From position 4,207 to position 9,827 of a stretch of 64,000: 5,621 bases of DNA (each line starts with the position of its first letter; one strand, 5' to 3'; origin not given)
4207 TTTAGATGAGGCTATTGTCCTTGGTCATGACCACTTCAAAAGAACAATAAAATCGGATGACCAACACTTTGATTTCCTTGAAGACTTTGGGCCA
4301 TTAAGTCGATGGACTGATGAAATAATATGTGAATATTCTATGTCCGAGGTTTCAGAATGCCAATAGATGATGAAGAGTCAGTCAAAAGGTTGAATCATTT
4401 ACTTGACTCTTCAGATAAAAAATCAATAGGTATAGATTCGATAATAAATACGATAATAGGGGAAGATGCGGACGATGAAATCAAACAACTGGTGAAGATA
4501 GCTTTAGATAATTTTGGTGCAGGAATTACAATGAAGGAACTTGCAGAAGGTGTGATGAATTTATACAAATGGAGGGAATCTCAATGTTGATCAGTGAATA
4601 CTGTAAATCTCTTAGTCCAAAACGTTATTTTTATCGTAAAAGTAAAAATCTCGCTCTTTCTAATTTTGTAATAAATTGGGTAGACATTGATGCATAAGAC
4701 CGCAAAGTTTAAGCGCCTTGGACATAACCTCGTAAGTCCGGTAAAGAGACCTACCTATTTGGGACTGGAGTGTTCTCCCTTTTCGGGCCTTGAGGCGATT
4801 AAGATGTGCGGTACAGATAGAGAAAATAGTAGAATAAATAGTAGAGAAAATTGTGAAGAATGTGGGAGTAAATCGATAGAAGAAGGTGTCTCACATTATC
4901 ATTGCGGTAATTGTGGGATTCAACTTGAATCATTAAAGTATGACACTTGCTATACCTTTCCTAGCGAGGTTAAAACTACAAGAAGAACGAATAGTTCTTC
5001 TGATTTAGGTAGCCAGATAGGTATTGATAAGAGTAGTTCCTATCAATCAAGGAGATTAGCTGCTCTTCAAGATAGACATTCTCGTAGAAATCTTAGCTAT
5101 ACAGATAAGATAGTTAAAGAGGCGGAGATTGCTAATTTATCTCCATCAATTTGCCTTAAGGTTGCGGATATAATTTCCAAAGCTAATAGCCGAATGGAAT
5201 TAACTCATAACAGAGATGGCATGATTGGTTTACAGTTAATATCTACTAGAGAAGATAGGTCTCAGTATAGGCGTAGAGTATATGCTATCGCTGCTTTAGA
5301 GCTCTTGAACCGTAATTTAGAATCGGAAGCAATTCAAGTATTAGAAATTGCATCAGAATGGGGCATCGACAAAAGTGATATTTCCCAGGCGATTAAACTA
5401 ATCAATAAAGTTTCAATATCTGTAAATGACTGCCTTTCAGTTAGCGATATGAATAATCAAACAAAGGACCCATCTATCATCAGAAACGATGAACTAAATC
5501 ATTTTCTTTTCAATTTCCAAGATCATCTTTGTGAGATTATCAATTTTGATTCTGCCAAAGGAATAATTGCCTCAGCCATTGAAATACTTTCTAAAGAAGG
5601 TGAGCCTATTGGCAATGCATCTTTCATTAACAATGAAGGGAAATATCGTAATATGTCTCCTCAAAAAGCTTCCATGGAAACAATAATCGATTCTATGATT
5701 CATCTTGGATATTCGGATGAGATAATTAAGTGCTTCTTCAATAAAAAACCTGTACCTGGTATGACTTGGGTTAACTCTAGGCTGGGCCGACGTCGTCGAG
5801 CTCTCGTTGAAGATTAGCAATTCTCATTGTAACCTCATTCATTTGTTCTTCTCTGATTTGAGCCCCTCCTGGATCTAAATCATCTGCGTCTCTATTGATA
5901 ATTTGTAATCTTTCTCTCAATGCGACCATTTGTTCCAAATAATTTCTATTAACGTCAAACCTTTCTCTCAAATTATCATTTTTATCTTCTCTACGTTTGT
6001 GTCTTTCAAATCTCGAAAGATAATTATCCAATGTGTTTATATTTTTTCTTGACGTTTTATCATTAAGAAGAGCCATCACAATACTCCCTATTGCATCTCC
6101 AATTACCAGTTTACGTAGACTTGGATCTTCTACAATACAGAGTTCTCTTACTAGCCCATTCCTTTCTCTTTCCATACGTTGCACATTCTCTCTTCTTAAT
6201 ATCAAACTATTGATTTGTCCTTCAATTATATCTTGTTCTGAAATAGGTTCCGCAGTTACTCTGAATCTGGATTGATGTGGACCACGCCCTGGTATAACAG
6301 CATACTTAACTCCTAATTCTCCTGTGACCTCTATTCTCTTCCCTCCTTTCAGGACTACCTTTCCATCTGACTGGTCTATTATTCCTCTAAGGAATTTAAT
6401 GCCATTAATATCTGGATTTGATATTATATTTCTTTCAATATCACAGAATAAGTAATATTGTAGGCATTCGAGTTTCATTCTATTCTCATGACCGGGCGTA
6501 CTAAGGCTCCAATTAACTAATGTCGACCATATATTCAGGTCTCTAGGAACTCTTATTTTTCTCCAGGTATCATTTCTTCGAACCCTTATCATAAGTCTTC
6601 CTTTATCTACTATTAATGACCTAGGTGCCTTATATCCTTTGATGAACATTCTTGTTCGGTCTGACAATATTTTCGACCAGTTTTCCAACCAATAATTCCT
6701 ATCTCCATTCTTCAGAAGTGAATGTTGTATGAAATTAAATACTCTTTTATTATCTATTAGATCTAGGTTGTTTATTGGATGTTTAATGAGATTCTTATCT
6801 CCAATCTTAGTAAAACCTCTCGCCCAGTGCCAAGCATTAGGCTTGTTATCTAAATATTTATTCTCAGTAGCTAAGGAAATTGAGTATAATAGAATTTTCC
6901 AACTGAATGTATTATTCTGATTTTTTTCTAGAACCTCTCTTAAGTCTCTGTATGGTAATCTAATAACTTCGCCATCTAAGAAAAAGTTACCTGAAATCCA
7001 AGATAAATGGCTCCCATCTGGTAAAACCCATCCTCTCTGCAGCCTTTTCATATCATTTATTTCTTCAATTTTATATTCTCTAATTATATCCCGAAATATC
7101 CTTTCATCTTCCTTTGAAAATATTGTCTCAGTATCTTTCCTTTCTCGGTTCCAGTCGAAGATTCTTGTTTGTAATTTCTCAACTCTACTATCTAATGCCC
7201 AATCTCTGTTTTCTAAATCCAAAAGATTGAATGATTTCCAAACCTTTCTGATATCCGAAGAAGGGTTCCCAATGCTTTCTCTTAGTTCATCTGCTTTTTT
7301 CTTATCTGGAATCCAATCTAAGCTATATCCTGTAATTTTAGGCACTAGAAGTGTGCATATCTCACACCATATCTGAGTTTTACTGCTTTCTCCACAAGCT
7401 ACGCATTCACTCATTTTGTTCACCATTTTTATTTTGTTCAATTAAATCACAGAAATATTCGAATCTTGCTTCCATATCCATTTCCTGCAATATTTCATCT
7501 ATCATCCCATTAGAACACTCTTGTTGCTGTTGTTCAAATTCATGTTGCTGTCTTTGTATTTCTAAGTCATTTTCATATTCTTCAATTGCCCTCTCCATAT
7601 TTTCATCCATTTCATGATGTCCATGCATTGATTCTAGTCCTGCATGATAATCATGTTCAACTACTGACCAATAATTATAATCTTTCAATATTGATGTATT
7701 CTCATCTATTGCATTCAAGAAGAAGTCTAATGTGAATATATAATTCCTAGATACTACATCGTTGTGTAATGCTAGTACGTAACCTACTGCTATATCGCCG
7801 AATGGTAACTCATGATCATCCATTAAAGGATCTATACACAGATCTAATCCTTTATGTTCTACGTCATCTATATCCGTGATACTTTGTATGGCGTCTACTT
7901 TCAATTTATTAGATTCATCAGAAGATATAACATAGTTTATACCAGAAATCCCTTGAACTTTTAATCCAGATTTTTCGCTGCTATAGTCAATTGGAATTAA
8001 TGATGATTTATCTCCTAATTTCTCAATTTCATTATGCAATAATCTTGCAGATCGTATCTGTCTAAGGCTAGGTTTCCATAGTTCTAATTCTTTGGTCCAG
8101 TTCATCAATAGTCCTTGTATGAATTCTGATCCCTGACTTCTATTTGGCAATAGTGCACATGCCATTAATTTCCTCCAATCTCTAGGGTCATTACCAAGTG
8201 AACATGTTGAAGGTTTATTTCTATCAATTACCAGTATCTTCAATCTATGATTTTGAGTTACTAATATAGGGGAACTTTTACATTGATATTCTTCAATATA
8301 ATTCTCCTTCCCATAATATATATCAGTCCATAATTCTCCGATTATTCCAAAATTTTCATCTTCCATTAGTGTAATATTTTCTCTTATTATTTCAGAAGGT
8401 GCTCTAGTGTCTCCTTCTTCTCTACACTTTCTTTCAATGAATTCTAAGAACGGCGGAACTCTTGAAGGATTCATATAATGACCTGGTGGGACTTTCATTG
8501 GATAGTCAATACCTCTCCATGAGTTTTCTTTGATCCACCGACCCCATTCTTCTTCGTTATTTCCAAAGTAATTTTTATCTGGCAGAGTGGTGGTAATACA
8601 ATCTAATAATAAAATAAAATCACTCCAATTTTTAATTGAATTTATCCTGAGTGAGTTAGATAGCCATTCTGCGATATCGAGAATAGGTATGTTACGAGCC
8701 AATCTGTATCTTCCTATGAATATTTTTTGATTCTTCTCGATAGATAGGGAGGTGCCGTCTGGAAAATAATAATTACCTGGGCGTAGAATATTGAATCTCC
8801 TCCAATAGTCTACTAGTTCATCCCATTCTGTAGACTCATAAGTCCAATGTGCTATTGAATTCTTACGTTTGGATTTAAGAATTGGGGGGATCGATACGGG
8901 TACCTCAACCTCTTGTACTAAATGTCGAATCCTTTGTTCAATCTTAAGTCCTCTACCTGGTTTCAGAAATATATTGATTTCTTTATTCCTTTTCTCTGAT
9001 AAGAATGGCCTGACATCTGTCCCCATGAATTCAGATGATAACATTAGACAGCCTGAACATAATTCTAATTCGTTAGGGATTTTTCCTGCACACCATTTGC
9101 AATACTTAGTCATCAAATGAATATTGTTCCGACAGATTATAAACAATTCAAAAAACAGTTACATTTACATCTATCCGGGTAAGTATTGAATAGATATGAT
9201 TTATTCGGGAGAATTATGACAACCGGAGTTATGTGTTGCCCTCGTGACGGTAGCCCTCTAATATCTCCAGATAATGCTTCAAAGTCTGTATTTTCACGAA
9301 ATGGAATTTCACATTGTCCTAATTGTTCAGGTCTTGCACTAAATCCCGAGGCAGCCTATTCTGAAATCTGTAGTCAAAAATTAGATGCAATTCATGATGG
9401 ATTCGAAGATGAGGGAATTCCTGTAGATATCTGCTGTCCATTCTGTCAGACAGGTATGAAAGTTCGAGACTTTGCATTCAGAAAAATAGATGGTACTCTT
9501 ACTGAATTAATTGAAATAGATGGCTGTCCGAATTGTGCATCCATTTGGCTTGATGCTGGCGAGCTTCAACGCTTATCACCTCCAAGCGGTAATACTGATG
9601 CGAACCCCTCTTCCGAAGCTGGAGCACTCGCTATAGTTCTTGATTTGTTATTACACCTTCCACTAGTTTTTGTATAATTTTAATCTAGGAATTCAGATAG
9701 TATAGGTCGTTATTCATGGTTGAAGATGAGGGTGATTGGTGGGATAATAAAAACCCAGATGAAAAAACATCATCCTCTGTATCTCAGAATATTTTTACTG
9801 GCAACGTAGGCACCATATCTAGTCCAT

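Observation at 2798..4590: E2-less ubiquitin-like cassette: a GG-Q Ubl, one polypeptide fusing E1 adenylation and JAMM protease domains, and a coupled 77-aa acidic protein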

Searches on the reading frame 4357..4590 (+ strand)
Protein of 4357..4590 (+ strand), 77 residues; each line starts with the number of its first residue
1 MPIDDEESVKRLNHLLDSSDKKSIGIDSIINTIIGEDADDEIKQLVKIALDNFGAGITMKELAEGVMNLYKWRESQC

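Call 3: search_protein_families(library=pfam, proteins=[window:4357-4590:+], max_evalue=1)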
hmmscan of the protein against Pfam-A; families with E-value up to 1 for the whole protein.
window:4357-4590:+ (77 aa): 2 families
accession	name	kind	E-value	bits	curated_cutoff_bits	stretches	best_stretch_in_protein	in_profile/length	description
PF16534.11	ULD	-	0.049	14.3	27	1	23-74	31-78/109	Ubiquitin-like oligomerisation domain of SATB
PF17107.11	SesA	-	0.1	13.2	26.3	1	5-68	55-117/122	N-terminal domain on NACHT_NTPase and P-loop NTPases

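Call 4: search_protein_families(library=padloc, proteins=[window:4357-4590:+], max_evalue=1)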
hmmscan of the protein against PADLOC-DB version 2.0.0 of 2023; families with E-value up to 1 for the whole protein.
window:4357-4590:+ (77 aa): 0 families

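Call 5: search_protein_families(library=ncbifam, proteins=[window:4357-4590:+], max_evalue=1)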
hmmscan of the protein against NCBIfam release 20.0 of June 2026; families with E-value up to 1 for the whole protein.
window:4357-4590:+ (77 aa): 0 families

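Call 71: search_solved_structures(query=A8, max_evalue=10, show_alignments=1)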
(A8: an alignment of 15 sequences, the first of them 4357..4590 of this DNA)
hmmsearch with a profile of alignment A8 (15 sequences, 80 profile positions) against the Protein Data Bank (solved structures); distinct sequences matched with E-value up to 10: 18.
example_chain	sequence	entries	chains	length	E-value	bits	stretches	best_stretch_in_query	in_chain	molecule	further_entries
7unh_A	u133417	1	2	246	0.11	15.7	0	9-62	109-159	SP2 designed chlorophyll dimer protein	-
7uni_A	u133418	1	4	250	0.13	15.6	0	9-62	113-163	SP2-ZnPPaM designed chlorophyll dimer protein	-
1q1v_A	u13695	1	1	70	0.18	15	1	32-69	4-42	DEK protein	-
9i1w_Ll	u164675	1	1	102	0.26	14.6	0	14-38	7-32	Ribosomal protein eL39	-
3iuo_A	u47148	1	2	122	0.33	14.2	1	16-51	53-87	ATP-dependent DNA helicase RecQ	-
9k7y_A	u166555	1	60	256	0.83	12.9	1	24-64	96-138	Cage-i53-Zn1-HEHE-14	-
2ix8_A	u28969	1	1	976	1.1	12.5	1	23-73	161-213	ELONGATION FACTOR 3A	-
2iw3_A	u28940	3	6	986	1.2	12.5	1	23-73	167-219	ELONGATION FACTOR 3A | ELONGATION FACTOR 3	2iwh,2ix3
8yld_v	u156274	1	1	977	1.2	12.4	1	23-73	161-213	Elongation factor 3A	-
5cwh_A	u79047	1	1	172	1.2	12.4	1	21-73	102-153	Designed helical repeat protein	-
7b7d_EF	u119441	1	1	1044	1.3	12.4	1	23-73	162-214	Elongation factor 3A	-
8ylr_v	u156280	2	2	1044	1.3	12.3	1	23-73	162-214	Elongation factor 3A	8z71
3ajb_B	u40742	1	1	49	1.4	12.2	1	37-58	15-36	Peroxisomal biogenesis factor 19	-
5h78_A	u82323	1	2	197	2.5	11.4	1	22-73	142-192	cAMP-dependent protein kinase type II-alpha regulatory subunit,DHR14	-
4j29_A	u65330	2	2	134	3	11.2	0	4-30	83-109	Engineered Protein OR258 | DE NOVO DESIGNED PROTEIN OR258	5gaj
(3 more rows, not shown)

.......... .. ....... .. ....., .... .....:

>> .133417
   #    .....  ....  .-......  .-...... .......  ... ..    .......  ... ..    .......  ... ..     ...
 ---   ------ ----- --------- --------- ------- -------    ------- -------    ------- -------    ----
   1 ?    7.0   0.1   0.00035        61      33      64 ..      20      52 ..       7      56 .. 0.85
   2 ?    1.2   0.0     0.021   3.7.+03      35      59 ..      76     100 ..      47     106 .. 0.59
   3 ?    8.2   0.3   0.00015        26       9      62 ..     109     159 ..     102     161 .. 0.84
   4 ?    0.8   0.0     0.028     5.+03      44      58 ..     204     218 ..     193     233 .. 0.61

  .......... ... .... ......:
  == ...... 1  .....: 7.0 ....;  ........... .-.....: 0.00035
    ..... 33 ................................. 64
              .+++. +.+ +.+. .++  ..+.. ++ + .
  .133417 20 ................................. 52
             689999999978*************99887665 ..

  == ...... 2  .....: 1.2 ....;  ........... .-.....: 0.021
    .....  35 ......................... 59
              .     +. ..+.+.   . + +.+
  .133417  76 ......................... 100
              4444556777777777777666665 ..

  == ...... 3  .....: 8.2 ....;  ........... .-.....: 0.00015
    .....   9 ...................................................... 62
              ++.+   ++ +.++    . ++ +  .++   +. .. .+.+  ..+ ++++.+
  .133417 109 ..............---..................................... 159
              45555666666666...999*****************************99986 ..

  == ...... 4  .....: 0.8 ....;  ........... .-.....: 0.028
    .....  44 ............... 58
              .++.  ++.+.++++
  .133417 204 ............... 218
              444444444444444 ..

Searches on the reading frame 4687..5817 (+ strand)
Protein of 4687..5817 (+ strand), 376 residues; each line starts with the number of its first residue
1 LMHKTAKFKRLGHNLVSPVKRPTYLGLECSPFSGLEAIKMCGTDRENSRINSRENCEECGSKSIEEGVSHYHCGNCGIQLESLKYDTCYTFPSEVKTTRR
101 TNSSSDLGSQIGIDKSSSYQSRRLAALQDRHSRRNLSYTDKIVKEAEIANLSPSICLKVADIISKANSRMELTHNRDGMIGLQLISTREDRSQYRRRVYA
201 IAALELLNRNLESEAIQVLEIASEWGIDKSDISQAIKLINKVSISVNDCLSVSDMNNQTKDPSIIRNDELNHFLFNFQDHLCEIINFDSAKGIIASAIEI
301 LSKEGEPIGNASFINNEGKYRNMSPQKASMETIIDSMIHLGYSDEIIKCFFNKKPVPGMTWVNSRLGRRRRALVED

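Call 3: search_protein_families(library=pfam, proteins=[window:4687-5817:+], max_evalue=1)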
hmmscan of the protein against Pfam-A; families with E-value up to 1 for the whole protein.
window:4687-5817:+ (376 aa): 3 families
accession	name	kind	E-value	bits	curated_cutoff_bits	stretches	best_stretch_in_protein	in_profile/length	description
PF18551.6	TackOD1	-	0.015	15.3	32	1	37-83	73-120/188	Thaumarchaeal output domain 1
PF25012.1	DUF7786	-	0.07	13.9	27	1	212-290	7-83/97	Family of unknown function (DUF7786)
PF04967.18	HTH_10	-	0.27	11.5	23.1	0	216-237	24-45/53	HTH DNA binding domain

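Call 4: search_protein_families(library=padloc, proteins=[window:4687-5817:+], max_evalue=1)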
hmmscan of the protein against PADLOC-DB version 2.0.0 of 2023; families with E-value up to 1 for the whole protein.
window:4687-5817:+ (376 aa): 1 family
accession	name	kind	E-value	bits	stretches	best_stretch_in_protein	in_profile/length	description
PDLC02664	DndD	-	0.0035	13.8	1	140-264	345-469/662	DndD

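Call 5: search_protein_families(library=ncbifam, proteins=[window:4687-5817:+], max_evalue=1)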
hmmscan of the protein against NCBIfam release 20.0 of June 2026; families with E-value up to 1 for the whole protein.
window:4687-5817:+ (376 aa): 0 families

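Call 70: search_solved_structures(query=A7, max_evalue=10, show_alignments=2)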
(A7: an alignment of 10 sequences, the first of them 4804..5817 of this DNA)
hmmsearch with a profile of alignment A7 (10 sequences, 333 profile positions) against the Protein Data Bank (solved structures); distinct sequences matched with E-value up to 10: 32.
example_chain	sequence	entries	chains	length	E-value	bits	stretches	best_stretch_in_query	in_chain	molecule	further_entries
8ity_V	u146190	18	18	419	0.001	21.5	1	17-88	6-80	Transcription factor IIIB 50 kDa subunit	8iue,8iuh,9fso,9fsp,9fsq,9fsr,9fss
1pft_A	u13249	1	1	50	0.0033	19.9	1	13-50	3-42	TFIIB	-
7d38_A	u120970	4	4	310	0.0042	19.5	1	16-94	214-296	Cd1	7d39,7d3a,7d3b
4hc7_A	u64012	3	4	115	0.057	15.8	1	17-54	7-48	Trans-acting T-cell-specific transcription factor GATA-3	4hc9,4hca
9ow2_A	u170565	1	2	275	0.091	15.1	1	169-236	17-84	Exported protein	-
6cnb_R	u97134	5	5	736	0.094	15.1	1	18-58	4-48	Transcription factor IIIB 70 kDa subunit,TATA-box-binding protein,Transcription factor III | Transcription factor IIIB 70 kDa subunit,TATA-box-binding protein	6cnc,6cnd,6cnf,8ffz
5a8i_A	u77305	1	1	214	0.1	14.9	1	21-66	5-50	ARNA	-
8s05_C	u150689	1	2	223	0.11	14.9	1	20-66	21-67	Conserved protein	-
3vd6_C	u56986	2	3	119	0.13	14.6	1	17-48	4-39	Erythroid transcription factor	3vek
1s72_1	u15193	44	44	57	0.18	14.2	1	11-53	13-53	50S ribosomal protein L37e | RPL37E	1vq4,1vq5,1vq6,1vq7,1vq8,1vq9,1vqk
1ffk_X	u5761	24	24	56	0.19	14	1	11-53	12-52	RIBOSOMAL PROTEIN L37E | 50S ribosomal protein L37e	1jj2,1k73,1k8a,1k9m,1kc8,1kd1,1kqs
1gnf_A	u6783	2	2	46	0.29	13.5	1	16-46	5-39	TRANSCRIPTION FACTOR GATA-1 | Erythroid transcription factor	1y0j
8fvy_f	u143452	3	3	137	0.29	13.5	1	14-41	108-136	Ribosomal protein S27a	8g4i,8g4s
2l6y_A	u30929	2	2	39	0.37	13.1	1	16-45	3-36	Erythroid transcription factor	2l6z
2akl_A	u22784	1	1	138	0.43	12.9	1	18-59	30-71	phnA-like protein pa0128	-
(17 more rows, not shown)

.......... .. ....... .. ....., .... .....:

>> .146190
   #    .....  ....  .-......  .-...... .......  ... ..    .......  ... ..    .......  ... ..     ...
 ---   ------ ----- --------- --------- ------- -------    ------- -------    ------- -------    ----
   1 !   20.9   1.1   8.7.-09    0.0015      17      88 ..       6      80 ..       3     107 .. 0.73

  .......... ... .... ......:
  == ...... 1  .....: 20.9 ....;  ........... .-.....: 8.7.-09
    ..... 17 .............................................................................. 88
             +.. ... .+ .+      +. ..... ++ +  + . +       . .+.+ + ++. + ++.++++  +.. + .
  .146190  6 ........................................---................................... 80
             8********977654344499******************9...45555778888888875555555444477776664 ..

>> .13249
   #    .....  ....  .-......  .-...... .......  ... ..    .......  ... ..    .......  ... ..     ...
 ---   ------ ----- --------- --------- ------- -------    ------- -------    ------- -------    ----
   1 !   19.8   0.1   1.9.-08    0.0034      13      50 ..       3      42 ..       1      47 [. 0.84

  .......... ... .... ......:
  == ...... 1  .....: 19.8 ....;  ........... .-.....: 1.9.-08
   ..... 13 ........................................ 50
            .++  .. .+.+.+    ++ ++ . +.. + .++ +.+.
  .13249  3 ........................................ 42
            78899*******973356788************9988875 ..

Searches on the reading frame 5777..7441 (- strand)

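Call 3: search_protein_families(library=pfam, proteins=[window:5777-7441:-], max_evalue=1)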
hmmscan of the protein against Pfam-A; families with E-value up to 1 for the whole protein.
window:5777-7441:- (554 aa): 1 family
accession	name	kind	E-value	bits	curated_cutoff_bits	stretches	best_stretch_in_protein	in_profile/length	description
PF12795.12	MscS_porin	-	0.11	12.5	34.4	1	482-548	99-165/238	Mechanosensitive ion channel porin domain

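Call 4: search_protein_families(library=padloc, proteins=[window:5777-7441:-], max_evalue=1)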
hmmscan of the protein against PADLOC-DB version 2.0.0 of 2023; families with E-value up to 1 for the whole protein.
window:5777-7441:- (554 aa): 1 family
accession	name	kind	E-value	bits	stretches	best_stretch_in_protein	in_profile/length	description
PDLC00259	LmuB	-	0.097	9.5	0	418-513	356-450/588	AAA ATPase domain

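Call 5: search_protein_families(library=ncbifam, proteins=[window:5777-7441:-], max_evalue=1)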
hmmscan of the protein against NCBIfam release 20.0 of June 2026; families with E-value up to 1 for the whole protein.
window:5777-7441:- (554 aa): 0 families

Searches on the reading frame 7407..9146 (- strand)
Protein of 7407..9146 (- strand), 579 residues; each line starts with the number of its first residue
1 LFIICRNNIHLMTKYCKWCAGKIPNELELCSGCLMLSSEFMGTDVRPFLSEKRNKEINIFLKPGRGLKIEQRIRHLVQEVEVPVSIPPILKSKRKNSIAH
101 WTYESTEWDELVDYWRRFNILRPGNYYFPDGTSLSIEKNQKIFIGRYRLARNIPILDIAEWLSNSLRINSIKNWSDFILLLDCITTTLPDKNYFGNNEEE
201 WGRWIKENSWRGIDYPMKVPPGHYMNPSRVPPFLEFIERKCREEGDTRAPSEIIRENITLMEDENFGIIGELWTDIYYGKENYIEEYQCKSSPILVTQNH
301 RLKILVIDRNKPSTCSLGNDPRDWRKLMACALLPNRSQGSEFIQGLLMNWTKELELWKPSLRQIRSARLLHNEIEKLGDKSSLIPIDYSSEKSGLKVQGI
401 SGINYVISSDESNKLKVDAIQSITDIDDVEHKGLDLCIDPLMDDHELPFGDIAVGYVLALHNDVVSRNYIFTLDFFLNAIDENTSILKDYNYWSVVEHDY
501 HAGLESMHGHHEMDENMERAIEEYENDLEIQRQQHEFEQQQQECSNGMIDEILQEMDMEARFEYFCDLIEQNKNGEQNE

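Call 3: search_protein_families(library=pfam, proteins=[window:7407-9146:-], max_evalue=1)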
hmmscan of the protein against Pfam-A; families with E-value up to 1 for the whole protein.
window:7407-9146:- (579 aa): 1 family
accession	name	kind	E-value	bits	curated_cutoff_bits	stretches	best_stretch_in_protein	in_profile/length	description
PF12773.13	DZR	-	0.41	11.3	27.3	1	5-33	4-30/45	Double zinc ribbon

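Call 4: search_protein_families(library=padloc, proteins=[window:7407-9146:-], max_evalue=1)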
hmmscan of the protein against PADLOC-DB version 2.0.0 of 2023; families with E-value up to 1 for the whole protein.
window:7407-9146:- (579 aa): 0 families

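Call 5: search_protein_families(library=ncbifam, proteins=[window:7407-9146:-], max_evalue=1)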
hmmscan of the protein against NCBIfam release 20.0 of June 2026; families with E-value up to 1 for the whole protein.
window:7407-9146:- (579 aa): 0 families

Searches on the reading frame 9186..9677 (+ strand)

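Call 3: search_protein_families(library=pfam, proteins=[window:9186-9677:+], max_evalue=1)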
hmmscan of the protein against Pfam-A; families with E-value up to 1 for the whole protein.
window:9186-9677:+ (163 aa): 4 families
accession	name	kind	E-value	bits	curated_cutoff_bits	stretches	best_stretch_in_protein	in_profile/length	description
PF13453.11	Zn_ribbon_TFIIB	-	1.4e-09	37.7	22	1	84-130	2-38/41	Transcription factor zinc-finger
PF24292.1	DUF7479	-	0.24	12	27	0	82-122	3-41/60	Domain of unknown function (DUF7479)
PF12760.12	Zn_ribbon_IS1595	-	0.31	11.5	25.4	0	82-89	19-26/46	Transposase zinc-ribbon domain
PF01155.25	HypA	-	0.56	10.7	28.9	0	62-120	52-95/112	Hydrogenase/urease nickel incorporation, metallochaperone, hypA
